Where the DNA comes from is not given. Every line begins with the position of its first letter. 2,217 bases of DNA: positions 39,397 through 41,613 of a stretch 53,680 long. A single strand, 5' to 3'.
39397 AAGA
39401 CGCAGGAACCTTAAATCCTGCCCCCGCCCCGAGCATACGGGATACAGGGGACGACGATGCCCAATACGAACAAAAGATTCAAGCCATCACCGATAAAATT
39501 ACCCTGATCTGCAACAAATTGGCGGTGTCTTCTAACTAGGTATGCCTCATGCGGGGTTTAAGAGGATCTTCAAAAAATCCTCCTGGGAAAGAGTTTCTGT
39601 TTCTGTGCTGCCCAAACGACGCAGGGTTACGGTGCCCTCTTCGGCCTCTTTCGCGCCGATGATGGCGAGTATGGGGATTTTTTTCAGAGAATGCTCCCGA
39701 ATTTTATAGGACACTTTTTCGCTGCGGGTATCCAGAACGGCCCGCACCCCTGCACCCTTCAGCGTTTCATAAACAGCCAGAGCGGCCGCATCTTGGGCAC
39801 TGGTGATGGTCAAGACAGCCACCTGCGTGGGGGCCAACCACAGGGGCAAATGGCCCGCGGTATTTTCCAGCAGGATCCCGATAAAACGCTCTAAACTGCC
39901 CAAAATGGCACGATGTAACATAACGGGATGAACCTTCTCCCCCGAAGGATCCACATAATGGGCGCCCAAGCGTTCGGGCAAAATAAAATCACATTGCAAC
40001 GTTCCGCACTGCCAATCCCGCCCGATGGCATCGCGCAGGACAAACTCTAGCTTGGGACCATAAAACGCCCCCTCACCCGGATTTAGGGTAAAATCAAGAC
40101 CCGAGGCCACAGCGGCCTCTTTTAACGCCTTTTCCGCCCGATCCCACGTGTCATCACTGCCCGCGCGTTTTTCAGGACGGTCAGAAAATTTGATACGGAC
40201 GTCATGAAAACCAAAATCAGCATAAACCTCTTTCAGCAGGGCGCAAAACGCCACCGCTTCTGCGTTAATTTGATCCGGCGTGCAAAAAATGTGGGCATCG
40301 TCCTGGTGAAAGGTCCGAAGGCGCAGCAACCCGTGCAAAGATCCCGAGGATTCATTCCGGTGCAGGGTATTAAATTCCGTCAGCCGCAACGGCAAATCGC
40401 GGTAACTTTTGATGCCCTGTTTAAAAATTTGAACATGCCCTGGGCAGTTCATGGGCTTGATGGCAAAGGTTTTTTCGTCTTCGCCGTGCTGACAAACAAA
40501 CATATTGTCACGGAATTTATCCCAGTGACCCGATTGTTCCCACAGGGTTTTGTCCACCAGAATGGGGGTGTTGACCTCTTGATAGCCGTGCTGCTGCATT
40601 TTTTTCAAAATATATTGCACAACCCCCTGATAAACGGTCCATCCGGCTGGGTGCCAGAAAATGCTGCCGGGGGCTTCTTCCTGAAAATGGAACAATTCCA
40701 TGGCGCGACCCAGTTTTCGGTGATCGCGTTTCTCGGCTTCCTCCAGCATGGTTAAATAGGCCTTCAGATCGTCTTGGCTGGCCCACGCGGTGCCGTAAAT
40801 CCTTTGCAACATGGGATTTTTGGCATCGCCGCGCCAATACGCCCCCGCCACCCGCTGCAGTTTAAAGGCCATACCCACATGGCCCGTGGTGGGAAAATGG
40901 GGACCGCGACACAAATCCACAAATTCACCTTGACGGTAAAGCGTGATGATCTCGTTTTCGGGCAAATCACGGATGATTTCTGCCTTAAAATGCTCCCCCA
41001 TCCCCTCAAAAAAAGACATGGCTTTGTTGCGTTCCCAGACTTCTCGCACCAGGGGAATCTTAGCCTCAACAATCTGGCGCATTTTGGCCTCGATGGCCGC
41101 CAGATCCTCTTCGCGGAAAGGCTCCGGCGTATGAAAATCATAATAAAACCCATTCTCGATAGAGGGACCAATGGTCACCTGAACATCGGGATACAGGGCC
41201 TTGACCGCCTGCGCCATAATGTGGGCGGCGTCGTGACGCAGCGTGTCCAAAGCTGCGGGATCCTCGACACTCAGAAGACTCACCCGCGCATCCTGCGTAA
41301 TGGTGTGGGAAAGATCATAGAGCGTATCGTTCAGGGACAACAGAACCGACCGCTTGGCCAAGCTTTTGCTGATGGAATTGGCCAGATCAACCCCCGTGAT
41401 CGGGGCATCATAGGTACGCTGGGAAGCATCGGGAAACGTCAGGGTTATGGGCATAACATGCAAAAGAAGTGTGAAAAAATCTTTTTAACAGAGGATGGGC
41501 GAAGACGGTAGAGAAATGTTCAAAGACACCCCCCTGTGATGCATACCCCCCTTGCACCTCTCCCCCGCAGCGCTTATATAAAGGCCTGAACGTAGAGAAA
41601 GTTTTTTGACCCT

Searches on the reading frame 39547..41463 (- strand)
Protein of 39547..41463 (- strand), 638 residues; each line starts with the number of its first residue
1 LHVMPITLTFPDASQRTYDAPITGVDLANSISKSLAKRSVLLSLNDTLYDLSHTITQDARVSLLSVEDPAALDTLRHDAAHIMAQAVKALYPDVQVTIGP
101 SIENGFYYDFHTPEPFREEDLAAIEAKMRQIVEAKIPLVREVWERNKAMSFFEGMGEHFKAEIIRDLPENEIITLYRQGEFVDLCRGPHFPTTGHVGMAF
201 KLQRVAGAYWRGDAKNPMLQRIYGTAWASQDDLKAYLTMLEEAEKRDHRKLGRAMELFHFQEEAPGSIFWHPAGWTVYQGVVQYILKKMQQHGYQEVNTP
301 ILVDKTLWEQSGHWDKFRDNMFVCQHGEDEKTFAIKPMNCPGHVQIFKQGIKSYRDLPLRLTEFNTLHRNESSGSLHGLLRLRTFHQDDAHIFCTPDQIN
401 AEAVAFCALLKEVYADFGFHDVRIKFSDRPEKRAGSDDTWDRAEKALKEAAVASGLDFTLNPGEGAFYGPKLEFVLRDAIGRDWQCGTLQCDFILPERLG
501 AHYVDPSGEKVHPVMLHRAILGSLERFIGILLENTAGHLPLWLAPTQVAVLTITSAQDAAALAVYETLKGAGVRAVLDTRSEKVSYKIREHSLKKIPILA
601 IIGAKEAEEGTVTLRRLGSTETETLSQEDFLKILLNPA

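Call 63: find_homologous_proteins(query=window:39547-41463:-, max_evalue=1e-100)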
Query window:39547-41463:- (638 aa): 8000 proteins with E <= 1e-100 among 8000 candidates; the best 120 are listed.
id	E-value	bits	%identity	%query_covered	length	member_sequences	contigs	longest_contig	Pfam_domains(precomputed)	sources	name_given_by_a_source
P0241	0.0e+0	1471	100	100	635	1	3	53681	PF03129.26,PF02824.28,PF00587.31,PF07973.20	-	-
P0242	0.0e+0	1466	100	100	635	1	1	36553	PF03129.26,PF02824.28,PF00587.31,PF07973.20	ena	-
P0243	0.0e+0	1466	100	100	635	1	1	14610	PF03129.26,PF02824.28,PF00587.31,PF07973.20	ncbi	-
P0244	0.0e+0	1466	100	100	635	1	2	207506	PF03129.26,PF02824.28,PF00587.31,PF07973.20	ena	-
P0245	0.0e+0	1465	100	100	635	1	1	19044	PF03129.26,PF02824.28,PF00587.31,PF07973.20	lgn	-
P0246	0.0e+0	1465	100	100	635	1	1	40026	PF03129.26,PF02824.28,PF00587.31,PF07973.20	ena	-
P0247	0.0e+0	1464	99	100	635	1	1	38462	PF03129.26,PF02824.28,PF00587.31,PF07973.20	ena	-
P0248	0.0e+0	1464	99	100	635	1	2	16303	PF03129.26,PF02824.28,PF00587.31,PF07973.20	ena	-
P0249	0.0e+0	1462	100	100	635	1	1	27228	PF03129.26,PF02824.28,PF00587.31,PF07973.20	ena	-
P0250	0.0e+0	1462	99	100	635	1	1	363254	PF03129.26,PF02824.28,PF00587.31,PF07973.20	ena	-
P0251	0.0e+0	1461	99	100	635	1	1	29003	PF03129.26,PF02824.28,PF00587.31,PF07973.20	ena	-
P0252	0.0e+0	1461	99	100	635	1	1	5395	PF03129.26,PF02824.28,PF00587.31,PF07973.20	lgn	-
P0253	0.0e+0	1460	99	100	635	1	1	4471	PF03129.26,PF02824.28,PF00587.31,PF07973.20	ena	-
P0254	0.0e+0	1453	99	100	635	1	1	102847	PF03129.26,PF02824.28,PF00587.31,PF07973.20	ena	-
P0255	0.0e+0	1444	99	99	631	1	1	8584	PF03129.26,PF02824.28,PF00587.31,PF07973.20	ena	-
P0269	0.0e+0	1196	78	99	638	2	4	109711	PF03129.26,PF02824.28,PF00587.31,PF07973.20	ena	-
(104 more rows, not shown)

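Call 64: find_encoding_contigs(protein=P0269, flank=3000, max_places=3)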
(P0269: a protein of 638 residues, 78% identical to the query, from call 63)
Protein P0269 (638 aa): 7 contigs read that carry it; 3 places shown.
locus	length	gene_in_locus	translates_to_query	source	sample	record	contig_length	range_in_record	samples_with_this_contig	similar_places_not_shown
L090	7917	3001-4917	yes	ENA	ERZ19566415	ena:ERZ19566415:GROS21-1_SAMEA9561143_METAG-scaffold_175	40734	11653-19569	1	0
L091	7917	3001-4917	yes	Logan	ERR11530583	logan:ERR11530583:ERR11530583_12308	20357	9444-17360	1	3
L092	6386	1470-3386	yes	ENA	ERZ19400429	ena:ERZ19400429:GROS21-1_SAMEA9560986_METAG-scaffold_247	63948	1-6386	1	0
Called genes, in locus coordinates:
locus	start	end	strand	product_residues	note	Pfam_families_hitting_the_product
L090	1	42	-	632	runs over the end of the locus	PF00012:HSP70, PF06723:MreB_Mbl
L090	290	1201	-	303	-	-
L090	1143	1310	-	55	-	-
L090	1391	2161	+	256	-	PF10354:BMT5-like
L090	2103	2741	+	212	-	PF13532:2OG-FeII_Oxy_2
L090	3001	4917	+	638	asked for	PF02824:TGS, PF07973:tRNA_SAD, PF00587:tRNA-synt_2b, PF03129:HGTP_anticodon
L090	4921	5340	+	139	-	PF08780:NTase_sub_bind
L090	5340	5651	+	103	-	PF01909:NTP_transf_2 (weak), PF18765:Polbeta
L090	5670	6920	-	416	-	PF00709:Adenylsucc_synt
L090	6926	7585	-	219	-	PF13393:tRNA-synt_His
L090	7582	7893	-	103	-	-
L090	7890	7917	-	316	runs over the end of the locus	-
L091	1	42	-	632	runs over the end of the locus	PF00012:HSP70, PF06723:MreB_Mbl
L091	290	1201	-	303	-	-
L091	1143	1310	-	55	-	-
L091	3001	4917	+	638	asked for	PF02824:TGS, PF07973:tRNA_SAD, PF00587:tRNA-synt_2b, PF03129:HGTP_anticodon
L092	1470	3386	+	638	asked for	PF02824:TGS, PF07973:tRNA_SAD, PF00587:tRNA-synt_2b, PF03129:HGTP_anticodon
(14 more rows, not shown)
